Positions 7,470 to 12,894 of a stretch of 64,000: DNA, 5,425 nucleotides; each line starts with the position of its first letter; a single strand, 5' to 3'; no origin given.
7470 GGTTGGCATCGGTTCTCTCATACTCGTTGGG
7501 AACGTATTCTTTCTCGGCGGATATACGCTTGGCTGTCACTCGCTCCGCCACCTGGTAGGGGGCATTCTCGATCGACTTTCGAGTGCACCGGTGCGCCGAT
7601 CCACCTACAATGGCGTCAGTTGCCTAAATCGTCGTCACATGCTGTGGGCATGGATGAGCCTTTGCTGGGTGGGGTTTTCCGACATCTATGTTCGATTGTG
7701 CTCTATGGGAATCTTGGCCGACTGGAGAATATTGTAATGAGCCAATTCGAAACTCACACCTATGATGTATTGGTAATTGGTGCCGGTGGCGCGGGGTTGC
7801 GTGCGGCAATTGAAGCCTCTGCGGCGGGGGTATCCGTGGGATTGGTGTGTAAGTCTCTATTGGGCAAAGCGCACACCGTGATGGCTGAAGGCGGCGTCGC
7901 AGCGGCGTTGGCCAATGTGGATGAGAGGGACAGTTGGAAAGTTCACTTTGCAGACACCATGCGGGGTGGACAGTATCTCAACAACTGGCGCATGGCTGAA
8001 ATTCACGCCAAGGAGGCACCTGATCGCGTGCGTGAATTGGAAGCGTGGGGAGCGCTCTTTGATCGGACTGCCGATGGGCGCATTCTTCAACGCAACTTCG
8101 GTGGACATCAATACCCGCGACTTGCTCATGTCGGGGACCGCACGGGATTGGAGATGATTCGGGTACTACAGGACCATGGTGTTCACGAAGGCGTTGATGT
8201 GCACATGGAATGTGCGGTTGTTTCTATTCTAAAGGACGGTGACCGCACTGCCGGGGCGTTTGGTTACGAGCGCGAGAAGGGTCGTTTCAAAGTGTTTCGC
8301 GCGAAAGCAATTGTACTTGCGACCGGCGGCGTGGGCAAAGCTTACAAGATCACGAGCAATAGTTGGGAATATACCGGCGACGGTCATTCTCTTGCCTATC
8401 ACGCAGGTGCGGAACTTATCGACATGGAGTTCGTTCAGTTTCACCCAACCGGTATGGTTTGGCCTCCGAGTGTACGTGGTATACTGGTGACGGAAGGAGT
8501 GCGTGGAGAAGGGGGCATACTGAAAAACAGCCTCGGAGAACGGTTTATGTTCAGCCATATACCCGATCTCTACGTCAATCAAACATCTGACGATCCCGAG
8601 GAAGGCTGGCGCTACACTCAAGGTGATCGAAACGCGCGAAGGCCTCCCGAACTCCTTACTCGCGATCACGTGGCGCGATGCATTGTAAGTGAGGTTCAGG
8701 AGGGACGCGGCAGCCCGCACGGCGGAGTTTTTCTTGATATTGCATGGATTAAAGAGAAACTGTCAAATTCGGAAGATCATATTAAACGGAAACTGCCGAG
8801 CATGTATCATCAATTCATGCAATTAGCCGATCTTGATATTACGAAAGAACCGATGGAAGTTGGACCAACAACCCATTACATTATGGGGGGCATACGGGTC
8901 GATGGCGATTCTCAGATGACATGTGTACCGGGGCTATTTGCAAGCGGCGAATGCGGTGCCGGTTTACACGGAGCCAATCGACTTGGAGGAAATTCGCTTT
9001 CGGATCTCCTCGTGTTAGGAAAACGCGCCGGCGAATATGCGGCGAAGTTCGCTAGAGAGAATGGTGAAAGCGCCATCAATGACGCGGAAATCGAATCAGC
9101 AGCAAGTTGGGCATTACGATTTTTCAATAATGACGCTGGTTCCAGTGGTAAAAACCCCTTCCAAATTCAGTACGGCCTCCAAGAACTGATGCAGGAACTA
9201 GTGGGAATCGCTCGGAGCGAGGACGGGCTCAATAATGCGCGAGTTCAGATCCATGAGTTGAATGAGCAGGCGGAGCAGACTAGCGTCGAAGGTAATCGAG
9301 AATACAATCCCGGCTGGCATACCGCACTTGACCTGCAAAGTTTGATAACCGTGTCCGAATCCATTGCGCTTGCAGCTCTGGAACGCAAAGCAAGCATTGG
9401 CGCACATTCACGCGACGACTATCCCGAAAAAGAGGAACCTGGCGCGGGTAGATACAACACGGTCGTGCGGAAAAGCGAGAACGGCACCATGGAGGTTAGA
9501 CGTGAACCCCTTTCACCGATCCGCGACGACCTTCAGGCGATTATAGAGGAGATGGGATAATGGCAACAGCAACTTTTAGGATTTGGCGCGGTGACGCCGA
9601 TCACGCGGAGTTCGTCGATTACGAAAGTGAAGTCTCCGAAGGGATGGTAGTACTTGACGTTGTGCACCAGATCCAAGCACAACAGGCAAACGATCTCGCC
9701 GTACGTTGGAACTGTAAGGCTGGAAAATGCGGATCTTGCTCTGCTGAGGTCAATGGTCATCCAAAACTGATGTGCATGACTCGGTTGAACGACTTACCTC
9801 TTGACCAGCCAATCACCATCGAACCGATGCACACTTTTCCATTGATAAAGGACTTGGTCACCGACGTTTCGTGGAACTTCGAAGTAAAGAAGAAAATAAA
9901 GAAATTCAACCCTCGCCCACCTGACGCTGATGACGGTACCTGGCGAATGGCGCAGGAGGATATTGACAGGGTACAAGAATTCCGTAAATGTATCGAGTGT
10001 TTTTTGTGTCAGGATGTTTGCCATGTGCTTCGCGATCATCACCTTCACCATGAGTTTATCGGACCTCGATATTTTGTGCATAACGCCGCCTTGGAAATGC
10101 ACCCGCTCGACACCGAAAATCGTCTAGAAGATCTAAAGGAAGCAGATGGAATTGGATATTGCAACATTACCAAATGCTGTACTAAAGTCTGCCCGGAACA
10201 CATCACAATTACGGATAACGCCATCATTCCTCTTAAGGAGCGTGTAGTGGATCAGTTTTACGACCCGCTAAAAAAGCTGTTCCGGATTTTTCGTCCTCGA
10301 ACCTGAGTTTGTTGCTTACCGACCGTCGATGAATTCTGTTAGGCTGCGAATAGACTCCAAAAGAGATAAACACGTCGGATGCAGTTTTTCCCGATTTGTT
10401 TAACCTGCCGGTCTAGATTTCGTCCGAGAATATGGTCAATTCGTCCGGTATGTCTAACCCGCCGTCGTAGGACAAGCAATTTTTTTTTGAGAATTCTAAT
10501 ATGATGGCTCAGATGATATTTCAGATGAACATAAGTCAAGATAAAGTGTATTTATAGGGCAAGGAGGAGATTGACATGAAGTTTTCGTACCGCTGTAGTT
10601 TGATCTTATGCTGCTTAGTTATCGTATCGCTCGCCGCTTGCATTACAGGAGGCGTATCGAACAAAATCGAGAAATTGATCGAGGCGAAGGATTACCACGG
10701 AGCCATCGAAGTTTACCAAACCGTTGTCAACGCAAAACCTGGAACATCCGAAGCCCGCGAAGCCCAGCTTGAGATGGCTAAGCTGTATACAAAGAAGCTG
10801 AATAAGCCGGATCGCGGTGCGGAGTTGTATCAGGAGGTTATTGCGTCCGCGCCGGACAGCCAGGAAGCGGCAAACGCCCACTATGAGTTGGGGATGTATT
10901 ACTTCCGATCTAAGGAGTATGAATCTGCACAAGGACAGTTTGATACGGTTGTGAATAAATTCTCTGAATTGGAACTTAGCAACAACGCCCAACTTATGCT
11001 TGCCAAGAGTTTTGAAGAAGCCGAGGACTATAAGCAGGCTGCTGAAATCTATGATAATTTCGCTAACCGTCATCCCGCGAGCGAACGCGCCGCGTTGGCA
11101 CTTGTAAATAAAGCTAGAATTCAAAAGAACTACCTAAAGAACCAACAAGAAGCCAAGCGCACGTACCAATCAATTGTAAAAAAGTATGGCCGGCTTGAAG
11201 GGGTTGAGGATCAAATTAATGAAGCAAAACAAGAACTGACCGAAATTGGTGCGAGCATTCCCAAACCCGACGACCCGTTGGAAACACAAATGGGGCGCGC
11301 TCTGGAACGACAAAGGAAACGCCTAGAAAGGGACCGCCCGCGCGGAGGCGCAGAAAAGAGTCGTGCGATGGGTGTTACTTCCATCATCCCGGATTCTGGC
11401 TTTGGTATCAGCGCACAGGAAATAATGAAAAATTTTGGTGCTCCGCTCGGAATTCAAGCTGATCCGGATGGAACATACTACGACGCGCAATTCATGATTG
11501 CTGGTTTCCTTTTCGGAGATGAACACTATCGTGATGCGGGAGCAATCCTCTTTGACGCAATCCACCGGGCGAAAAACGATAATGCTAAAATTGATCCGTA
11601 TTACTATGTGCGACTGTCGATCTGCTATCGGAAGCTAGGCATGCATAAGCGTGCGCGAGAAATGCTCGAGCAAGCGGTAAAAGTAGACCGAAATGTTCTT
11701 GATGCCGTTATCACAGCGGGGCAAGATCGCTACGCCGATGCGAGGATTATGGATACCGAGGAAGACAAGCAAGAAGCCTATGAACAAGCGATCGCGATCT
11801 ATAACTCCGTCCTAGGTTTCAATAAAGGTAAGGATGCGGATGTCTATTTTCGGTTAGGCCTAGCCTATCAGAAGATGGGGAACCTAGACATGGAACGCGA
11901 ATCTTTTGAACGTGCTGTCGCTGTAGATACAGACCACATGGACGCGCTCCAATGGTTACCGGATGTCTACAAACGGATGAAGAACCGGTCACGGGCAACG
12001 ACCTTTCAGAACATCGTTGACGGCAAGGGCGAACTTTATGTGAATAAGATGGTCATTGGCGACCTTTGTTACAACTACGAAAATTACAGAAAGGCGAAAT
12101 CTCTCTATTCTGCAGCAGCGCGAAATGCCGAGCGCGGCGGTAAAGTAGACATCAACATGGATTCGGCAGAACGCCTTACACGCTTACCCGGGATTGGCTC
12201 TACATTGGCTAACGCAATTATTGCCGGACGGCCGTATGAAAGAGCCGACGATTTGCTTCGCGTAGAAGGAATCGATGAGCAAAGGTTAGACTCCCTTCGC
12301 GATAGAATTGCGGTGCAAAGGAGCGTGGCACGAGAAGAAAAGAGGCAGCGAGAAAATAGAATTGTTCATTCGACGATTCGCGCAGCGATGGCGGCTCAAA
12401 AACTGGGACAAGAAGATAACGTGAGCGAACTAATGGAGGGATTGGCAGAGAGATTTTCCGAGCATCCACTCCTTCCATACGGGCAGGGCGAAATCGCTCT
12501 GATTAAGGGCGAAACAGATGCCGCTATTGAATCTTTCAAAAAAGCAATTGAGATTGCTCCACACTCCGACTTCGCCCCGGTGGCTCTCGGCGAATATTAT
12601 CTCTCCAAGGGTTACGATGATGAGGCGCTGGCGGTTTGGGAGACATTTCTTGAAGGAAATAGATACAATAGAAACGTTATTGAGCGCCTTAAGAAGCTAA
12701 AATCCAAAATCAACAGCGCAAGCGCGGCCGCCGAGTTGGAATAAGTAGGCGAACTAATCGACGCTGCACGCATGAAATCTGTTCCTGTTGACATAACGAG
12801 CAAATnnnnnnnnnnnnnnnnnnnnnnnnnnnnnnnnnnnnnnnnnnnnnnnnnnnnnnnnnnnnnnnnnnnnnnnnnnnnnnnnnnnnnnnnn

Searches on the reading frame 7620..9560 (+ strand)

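Call 50: search_protein_families(library=pfam, proteins=[window:7620-9560:+], max_evalue=0.0001)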
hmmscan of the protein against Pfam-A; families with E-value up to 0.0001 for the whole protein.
window:7620-9560:+ (646 aa): 5 families
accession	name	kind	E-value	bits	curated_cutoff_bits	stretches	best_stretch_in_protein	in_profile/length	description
PF00890.30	FAD_binding_2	-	1.8e-89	301.3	20.4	1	49-460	1-414/414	FAD binding domain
PF02910.25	Succ_DH_flav_C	-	6.1e-21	75.2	20.8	1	520-631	4-116/130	Fumarate reductase flavoprotein C-term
PF03486.20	HI0933_like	-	6.5e-10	39.3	50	0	177-470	109-241/244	HI0933-like protein Rossmann domain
PF07992.20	Pyr_redox_2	-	2.7e-08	34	26.1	0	48-76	1-29/291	Pyridine nucleotide-disulphide oxidoreductase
PF01266.30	DAO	-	5.7e-06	26.5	27.9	0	49-142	1-76/353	FAD dependent oxidoreductase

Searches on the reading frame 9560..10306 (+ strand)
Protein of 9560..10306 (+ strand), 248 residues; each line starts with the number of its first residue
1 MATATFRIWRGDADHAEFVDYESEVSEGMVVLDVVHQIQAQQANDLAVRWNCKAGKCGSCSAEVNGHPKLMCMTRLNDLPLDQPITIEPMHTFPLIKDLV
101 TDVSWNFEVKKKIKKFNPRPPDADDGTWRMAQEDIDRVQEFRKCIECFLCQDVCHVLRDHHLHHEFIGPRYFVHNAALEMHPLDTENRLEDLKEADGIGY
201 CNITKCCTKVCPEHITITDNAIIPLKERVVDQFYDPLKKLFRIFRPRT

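Call 50: search_protein_families(library=pfam, proteins=[window:9560-10306:+], max_evalue=0.0001)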
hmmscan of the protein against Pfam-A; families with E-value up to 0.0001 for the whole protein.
window:9560-10306:+ (248 aa): 3 families
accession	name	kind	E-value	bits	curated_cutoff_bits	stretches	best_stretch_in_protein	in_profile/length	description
PF13085.11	Fer2_3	-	5.5e-25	87.9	27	1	6-104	2-103/107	2Fe-2S iron-sulfur cluster binding domain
PF13183.11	Fer4_8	-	8.1e-09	36.3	27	1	141-215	2-68/68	4Fe-4S dicluster domain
PF13534.11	Fer4_17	-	3.7e-05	24.6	22.2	1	143-215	1-60/61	4Fe-4S dicluster domain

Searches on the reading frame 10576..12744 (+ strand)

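Call 50: search_protein_families(library=pfam, proteins=[window:10576-12744:+], max_evalue=0.0001)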
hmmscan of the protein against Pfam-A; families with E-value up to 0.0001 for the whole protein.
window:10576-12744:+ (722 aa): 17 families
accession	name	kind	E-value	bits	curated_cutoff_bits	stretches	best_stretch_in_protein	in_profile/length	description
PF13174.12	TPR_6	-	2.5e-24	84.6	26.3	0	138-169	2-33/33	Tetratricopeptide repeat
PF07719.23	TPR_2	-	1.8e-22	78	27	0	341-373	1-33/34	Tetratricopeptide repeat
PF13181.12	TPR_8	-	5.4e-20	70.2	25.7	1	421-453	1-33/34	Tetratricopeptide repeat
PF13424.12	TPR_12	-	1.2e-18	67.5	30.1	0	400-451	24-75/77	Tetratricopeptide repeat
PF14559.12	TPR_19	-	1.5e-18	67.3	25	0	34-101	1-64/68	Tetratricopeptide repeat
PF13428.12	TPR_14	-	1.5e-17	62.7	23.5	0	137-177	2-42/44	Tetratricopeptide repeat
PF00515.34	TPR_1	-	1.8e-16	59.6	27.8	0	635-663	5-33/34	Tetratricopeptide repeat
PF13432.12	TPR_16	-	1.4e-14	54.7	32.7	0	74-118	9-50/65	Tetratricopeptide repeat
PF12836.13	HHH_3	-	2.5e-12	47.1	27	1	522-578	4-64/65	Helix-hairpin-helix motif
PF13414.12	TPR_11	-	2.4e-11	43.6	26.8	0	399-435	7-42/42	TPR repeat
PF13176.12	TPR_7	-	2.1e-10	40.2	27.9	0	346-373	4-31/36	Tetratricopeptide repeat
PF06514.17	PsbU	-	2.7e-08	34.1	24.5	1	517-580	8-74/93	Photosystem II 12 kDa extrinsic protein (PsbU)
PF13431.12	TPR_17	-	1.1e-06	28.9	24.4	0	419-441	11-33/34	Tetratricopeptide repeat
PF24575.1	TPR_Slam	-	1.1e-05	26.3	35.2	0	75-122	60-104/104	Surface lipoprotein assembly modifier, N-terminal TPR repeats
PF13525.12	YfiO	-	2.1e-05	24.8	25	0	98-176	4-82/203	Outer membrane lipoprotein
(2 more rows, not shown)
